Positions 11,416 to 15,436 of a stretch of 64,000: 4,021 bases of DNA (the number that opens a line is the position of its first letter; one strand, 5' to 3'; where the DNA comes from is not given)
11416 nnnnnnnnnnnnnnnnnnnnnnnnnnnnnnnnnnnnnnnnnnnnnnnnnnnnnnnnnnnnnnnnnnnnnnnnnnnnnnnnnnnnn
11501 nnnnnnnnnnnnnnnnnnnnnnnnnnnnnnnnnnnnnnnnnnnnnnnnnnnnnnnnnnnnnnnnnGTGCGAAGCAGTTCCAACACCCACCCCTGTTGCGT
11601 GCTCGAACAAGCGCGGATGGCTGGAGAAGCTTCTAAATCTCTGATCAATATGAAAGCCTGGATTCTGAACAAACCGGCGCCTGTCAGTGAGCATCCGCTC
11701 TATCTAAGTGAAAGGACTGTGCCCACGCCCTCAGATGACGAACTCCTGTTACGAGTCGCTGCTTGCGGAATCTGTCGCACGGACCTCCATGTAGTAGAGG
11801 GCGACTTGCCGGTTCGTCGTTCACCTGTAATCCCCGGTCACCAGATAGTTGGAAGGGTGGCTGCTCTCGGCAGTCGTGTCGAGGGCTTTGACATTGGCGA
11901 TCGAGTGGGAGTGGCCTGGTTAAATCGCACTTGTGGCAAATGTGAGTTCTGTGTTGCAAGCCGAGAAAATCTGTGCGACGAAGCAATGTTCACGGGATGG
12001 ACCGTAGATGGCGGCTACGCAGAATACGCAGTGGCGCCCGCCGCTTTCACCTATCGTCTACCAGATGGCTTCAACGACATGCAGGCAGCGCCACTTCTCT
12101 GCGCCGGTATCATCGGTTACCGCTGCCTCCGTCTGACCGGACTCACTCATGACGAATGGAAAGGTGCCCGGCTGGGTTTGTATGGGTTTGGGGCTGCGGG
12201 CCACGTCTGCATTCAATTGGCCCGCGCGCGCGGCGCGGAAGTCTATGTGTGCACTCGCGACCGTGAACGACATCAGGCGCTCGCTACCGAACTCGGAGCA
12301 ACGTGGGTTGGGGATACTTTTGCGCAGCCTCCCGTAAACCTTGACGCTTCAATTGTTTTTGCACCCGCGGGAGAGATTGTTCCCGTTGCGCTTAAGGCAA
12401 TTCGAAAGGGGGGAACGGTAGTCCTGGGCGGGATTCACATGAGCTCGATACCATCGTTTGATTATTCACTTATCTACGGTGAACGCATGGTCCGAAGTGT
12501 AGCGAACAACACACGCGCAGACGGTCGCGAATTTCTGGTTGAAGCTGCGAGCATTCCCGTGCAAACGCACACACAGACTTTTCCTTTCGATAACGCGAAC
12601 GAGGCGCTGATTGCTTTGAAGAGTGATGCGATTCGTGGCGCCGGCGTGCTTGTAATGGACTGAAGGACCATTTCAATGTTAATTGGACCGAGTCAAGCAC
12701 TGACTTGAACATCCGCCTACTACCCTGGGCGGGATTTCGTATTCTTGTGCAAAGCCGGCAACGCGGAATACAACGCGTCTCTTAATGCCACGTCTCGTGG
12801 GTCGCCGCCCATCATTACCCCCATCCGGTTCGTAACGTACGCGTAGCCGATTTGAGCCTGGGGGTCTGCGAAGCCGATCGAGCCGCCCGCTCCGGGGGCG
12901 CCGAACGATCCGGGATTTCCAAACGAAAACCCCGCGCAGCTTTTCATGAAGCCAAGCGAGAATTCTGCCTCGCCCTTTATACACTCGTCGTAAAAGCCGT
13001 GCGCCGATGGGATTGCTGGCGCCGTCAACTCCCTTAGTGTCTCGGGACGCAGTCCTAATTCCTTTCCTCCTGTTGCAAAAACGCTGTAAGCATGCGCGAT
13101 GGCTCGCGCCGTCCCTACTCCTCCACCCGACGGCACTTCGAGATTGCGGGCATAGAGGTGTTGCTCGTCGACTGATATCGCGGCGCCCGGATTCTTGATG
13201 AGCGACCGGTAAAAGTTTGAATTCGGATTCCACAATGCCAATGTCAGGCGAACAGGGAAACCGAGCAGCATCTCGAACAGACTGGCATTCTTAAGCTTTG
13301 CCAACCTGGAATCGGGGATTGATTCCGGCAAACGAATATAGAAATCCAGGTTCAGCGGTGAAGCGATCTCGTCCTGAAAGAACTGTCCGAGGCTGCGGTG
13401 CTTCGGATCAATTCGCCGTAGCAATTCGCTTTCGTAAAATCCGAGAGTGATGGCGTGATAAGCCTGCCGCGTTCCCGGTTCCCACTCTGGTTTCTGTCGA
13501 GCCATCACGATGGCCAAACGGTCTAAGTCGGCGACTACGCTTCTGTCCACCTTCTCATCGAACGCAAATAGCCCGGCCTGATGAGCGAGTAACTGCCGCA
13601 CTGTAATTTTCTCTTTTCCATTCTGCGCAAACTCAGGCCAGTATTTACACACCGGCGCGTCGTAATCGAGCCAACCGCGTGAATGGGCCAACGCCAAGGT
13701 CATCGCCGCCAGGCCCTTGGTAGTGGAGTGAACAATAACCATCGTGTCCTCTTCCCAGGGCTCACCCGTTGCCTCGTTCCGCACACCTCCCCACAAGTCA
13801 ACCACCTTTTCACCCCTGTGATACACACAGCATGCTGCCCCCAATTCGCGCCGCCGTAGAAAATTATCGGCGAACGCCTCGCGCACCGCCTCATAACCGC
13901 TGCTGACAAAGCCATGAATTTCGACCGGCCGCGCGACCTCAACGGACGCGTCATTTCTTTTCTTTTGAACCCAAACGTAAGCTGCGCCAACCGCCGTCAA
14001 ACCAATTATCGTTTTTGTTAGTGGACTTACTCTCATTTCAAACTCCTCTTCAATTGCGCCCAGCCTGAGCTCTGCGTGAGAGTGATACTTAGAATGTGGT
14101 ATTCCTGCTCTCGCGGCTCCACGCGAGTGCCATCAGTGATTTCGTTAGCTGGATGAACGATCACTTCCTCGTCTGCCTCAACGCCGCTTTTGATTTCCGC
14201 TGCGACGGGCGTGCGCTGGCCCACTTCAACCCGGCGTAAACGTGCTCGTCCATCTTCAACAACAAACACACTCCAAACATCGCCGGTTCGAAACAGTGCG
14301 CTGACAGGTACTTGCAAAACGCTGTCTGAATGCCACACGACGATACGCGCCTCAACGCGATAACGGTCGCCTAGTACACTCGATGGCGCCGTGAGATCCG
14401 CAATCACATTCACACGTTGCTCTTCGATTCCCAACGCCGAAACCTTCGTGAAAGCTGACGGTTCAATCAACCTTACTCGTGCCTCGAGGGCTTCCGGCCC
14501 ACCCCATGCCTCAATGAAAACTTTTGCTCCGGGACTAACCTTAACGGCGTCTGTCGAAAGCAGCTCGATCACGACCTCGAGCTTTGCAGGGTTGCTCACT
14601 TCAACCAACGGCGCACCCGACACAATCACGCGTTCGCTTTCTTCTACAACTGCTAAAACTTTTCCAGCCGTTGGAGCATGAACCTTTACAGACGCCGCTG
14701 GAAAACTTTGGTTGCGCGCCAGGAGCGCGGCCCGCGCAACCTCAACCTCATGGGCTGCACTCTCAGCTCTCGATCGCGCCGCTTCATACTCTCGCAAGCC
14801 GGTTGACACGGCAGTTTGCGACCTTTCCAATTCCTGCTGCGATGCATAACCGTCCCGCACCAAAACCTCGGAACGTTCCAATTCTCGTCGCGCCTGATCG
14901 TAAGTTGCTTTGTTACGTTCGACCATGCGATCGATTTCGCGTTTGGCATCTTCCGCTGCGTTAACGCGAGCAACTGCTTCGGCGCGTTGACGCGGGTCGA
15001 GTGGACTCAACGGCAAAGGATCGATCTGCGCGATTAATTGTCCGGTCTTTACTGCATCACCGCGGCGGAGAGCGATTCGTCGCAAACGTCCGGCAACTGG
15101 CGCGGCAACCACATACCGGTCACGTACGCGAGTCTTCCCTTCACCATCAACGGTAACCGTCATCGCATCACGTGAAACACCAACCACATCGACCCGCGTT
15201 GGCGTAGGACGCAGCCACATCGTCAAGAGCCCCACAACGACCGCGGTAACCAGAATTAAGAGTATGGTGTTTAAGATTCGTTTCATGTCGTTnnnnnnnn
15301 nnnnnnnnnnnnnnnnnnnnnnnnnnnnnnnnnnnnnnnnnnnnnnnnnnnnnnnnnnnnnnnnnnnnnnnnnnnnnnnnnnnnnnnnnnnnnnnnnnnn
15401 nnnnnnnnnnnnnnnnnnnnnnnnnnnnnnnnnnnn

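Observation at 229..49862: Unusually dense set of sigma-54 -24/-12 promoter matches in front of stress and anaerobic-metabolism operons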

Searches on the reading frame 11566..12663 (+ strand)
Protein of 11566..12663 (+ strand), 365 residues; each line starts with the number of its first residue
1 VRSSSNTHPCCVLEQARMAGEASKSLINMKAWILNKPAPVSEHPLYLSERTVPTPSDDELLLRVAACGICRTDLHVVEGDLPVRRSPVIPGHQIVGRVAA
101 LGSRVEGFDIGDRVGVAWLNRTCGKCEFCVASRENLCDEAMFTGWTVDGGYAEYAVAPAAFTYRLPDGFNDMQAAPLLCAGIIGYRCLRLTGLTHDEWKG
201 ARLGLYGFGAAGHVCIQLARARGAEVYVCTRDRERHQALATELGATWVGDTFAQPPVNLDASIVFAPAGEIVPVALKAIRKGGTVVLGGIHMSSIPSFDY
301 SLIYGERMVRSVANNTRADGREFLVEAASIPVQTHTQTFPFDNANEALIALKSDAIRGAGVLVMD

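Call 9: search_protein_families(library=pfam, proteins=[window:11566-12663:+])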
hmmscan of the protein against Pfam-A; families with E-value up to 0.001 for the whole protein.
window:11566-12663:+ (365 aa): 2 families
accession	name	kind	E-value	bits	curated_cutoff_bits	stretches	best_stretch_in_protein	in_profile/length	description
PF08240.17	ADH_N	-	1.7e-30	105.8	23.5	1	57-167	2-104/104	Alcohol dehydrogenase GroES-like domain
PF00107.32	ADH_zinc_N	-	4.4e-11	43.3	31.8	1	212-323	3-123/129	Zinc-binding dehydrogenase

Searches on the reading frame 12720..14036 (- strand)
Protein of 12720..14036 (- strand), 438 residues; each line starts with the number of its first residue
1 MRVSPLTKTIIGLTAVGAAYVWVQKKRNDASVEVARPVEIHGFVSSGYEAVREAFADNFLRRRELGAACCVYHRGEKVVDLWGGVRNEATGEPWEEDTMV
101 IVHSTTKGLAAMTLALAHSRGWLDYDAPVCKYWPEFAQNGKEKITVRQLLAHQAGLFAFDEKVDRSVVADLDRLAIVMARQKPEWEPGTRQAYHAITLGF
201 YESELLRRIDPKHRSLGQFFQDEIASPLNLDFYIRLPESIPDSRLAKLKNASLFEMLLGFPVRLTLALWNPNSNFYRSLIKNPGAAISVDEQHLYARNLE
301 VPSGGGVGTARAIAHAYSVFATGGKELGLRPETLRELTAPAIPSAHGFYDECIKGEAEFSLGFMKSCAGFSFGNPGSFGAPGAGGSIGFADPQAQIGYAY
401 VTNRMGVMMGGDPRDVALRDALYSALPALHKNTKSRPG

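Call 9: search_protein_families(library=pfam, proteins=[window:12720-14036:-])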
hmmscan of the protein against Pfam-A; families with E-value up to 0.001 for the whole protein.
window:12720-14036:- (438 aa): 1 family
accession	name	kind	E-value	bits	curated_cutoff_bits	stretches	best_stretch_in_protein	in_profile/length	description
PF00144.29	Beta-lactamase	-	1.4e-56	192.5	27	1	61-419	10-325/329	Beta-lactamase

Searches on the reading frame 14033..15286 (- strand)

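Call 9: search_protein_families(library=pfam, proteins=[window:14033-15286:-])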
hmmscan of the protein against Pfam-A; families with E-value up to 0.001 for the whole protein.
window:14033-15286:- (417 aa): 5 families
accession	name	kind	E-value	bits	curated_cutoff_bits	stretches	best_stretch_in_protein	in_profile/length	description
PF13437.12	HlyD_3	-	9.3e-11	42.9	22.2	1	201-300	1-95/106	HlyD family secretion protein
PF13533.13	Biotin_lipoyl_2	-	3.5e-09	36.7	29.8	1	60-89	3-32/32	Biotin-lipoyl like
PF16576.10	HlyD_D23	-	1.5e-05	24.8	30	0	148-277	58-187/214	Barrel-sandwich domain of CusB or HlyD membrane-fusion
PF00364.28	Biotin_lipoyl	-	2.4e-05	24.5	22.1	0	59-88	44-73/73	Biotin-requiring enzyme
PF13375.12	RnfC_N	-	0.00099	19.6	25.6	0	183-215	52-82/101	RnfC Barrel sandwich hybrid domain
